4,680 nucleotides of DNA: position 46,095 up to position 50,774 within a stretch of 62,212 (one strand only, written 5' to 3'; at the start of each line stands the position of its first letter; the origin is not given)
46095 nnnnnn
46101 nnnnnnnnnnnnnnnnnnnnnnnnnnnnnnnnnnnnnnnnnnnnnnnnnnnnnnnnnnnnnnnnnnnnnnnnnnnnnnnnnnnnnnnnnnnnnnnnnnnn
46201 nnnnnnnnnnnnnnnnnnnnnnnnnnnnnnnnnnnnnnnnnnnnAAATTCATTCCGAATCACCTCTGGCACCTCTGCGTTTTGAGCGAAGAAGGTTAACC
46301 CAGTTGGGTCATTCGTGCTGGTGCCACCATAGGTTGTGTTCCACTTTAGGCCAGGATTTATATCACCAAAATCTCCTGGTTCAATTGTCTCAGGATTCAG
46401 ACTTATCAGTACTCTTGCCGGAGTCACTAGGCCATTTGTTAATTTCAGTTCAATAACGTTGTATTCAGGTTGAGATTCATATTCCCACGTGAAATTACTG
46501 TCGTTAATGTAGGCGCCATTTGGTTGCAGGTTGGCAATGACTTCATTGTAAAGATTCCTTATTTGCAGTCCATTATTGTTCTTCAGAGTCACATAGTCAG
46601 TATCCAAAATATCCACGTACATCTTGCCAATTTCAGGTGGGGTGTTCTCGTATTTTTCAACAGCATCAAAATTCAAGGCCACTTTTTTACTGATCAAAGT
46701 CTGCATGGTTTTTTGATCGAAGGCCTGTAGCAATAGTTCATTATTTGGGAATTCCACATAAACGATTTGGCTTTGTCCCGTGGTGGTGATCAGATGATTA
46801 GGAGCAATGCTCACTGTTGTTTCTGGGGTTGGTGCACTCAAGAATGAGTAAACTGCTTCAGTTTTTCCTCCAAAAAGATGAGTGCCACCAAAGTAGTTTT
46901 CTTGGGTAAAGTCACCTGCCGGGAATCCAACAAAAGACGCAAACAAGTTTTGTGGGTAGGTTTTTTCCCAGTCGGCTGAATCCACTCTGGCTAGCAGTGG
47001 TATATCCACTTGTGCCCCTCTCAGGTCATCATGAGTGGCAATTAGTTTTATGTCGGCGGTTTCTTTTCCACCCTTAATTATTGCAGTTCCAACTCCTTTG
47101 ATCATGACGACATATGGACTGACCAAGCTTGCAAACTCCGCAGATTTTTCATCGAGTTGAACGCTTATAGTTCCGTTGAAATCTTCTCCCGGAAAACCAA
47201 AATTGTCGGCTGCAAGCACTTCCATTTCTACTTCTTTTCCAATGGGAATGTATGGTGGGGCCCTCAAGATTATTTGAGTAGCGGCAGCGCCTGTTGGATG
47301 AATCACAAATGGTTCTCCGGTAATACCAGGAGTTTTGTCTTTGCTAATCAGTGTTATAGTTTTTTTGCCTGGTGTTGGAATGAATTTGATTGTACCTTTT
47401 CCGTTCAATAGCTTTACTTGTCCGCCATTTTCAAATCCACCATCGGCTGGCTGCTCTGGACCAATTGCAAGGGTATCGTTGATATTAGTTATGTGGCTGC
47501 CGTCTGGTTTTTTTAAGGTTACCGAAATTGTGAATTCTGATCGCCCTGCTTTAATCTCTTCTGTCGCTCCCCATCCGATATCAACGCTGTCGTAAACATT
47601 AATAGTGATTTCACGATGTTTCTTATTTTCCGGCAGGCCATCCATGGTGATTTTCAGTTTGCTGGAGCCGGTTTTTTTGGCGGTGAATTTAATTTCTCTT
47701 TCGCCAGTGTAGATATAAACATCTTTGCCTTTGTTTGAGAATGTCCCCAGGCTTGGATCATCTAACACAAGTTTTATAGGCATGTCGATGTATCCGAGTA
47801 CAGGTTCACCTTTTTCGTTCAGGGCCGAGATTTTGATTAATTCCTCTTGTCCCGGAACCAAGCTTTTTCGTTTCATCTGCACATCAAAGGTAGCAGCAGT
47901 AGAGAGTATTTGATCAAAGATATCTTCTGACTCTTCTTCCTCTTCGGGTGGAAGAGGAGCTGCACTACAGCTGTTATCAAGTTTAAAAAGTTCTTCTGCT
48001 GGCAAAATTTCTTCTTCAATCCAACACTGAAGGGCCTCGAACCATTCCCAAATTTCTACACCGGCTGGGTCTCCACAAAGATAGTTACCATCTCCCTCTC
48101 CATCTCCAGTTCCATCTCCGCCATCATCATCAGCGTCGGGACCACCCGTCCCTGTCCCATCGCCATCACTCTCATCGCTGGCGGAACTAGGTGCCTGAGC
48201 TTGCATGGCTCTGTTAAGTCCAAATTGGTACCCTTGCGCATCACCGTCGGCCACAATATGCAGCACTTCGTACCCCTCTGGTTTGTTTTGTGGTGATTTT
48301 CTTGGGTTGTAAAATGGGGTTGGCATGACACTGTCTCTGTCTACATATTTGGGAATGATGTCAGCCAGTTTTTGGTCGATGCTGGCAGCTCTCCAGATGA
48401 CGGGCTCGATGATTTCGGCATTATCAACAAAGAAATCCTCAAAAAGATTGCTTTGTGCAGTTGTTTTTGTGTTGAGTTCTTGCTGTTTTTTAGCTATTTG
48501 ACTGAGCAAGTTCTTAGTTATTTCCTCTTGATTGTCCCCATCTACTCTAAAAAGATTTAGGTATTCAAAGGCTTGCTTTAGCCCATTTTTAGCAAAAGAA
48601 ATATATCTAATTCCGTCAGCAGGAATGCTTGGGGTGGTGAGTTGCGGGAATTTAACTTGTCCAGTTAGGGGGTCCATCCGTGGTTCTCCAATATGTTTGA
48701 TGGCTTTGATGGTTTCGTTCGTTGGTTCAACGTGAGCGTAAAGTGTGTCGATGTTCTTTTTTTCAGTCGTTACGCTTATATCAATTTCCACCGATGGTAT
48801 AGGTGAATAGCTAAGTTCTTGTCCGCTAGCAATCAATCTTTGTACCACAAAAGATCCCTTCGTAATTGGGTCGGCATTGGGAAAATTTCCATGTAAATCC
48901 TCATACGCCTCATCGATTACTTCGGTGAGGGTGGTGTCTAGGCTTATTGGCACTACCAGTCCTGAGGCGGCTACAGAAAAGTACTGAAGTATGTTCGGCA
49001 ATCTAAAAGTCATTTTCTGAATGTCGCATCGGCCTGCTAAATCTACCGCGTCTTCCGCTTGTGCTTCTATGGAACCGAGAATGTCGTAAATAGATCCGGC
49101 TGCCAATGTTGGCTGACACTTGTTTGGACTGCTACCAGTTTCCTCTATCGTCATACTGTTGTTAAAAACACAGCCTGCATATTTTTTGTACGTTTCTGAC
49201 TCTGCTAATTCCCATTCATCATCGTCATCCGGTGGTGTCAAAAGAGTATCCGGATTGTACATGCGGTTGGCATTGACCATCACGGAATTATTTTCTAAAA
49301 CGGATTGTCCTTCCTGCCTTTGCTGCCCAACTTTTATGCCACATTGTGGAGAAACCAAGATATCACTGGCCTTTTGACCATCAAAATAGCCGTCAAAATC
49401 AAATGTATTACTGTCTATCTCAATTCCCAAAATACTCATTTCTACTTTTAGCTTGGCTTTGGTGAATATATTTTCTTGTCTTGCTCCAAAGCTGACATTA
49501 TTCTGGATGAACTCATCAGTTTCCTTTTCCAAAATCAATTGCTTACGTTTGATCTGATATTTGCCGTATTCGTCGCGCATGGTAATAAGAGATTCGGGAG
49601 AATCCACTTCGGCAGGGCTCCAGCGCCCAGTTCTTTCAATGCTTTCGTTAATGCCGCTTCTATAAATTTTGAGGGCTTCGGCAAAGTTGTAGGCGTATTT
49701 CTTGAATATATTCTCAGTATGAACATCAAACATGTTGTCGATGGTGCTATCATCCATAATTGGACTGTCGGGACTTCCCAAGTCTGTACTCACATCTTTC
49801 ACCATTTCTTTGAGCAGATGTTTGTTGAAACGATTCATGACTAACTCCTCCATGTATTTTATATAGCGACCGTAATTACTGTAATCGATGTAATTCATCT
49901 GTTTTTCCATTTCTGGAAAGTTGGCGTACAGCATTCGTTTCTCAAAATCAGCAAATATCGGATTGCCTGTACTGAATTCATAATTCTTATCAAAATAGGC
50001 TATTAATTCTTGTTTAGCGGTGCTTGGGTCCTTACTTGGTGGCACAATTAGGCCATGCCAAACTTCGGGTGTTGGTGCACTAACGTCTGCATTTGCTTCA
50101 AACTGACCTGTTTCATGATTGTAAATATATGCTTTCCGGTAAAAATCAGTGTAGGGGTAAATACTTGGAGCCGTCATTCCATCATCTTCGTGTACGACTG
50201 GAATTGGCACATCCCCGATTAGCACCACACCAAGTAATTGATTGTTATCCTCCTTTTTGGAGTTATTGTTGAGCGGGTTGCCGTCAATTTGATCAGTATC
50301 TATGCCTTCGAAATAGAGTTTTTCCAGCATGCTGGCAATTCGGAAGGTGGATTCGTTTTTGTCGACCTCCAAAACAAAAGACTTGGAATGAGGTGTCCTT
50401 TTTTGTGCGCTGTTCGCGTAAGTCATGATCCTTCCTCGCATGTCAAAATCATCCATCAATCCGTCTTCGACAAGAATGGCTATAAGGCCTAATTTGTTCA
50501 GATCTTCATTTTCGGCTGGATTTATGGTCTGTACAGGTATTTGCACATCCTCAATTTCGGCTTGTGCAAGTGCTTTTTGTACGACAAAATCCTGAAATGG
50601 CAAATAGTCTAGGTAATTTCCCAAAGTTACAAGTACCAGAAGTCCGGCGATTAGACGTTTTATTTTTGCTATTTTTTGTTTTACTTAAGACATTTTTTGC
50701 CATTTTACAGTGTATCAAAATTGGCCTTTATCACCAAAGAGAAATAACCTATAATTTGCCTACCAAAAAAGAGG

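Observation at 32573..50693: Five-gene secreted operon led by a 4,320-aa SLH-anchored mosaic protein: candidate undescribed envelope attachment apparatus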

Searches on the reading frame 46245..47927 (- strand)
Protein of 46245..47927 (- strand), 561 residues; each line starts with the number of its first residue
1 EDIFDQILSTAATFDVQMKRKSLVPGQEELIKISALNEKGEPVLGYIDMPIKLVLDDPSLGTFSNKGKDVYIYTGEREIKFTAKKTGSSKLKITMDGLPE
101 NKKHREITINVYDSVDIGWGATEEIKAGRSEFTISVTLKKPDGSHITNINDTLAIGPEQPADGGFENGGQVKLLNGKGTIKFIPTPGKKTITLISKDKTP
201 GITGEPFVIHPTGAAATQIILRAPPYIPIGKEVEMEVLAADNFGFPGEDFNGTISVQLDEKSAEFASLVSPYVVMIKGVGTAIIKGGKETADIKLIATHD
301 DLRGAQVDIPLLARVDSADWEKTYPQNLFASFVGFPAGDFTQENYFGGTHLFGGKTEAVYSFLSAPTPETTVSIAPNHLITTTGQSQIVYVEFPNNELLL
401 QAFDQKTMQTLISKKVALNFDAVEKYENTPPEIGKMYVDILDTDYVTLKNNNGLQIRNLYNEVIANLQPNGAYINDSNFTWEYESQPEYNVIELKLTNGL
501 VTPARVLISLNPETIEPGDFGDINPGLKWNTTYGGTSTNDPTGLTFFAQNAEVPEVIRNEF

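Call 45: search_protein_families(library=pfam, proteins=[window:46245-47927:-], max_evalue=1)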
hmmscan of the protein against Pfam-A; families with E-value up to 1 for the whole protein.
window:46245-47927:- (561 aa): 1 family
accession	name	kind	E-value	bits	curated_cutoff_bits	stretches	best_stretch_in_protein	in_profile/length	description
PF18565.7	Glyco_hydro2_C5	-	0.051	13.9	32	1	263-307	58-102/103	Glycoside hydrolase family 2 C-terminal domain 5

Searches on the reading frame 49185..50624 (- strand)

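Call 45: search_protein_families(library=pfam, proteins=[window:49185-50624:-], max_evalue=1)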
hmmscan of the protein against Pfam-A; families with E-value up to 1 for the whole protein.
window:49185-50624:- (480 aa): 1 family
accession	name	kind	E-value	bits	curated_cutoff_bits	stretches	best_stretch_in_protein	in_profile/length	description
PF01998.22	DUF131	-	0.21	11.7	22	1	120-144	14-36/62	Protein of unknown function DUF131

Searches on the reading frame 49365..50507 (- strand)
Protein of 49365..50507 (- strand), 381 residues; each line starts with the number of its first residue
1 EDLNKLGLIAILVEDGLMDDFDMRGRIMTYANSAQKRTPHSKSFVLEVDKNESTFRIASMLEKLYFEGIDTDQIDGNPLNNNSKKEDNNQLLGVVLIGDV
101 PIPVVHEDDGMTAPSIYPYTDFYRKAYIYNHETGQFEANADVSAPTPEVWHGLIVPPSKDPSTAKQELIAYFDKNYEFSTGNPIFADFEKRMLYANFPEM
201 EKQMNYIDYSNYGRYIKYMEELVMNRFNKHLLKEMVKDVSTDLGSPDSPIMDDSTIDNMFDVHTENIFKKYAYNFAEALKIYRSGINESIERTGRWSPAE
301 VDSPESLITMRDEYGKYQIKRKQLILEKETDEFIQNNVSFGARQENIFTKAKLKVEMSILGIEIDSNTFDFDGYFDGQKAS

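Call 82: find_homologous_proteins(query=window:49365-50507:-, max_evalue=0.001)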
Query window:49365-50507:- (381 aa): 8 proteins with E <= 0.001 among 1939 candidates.
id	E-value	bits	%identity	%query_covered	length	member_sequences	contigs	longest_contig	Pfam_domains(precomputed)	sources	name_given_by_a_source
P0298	2.4e-137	476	57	98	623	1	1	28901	-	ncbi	-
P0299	2.6e-110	387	47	99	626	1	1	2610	-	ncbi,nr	ncbi:hypothetical protein JXA05_01900, partial [Candidatus Peregrinibacteria bacterium]|nr:hypotheti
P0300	9.9e-73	264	80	39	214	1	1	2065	-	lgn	-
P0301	5.6e-29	120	29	71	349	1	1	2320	-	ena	-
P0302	8.7e-28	116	29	76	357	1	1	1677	-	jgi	-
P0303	1.4e-27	115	32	65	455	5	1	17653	-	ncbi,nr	ncbi:MAG: Shell matrix protein [Candidatus Peregrinibacteria bacterium GW2011_GWA2_44_7]|nr:MAG: She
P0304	3.8e-27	114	82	17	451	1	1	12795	-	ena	-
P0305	1.1e-21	96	31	62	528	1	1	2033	-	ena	-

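Call 84: search_solved_structures(query=A6, max_evalue=10, show_alignments=2)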
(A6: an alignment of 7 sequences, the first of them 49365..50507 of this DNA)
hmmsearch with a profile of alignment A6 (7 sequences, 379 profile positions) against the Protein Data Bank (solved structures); distinct sequences matched with E-value up to 10: 0.
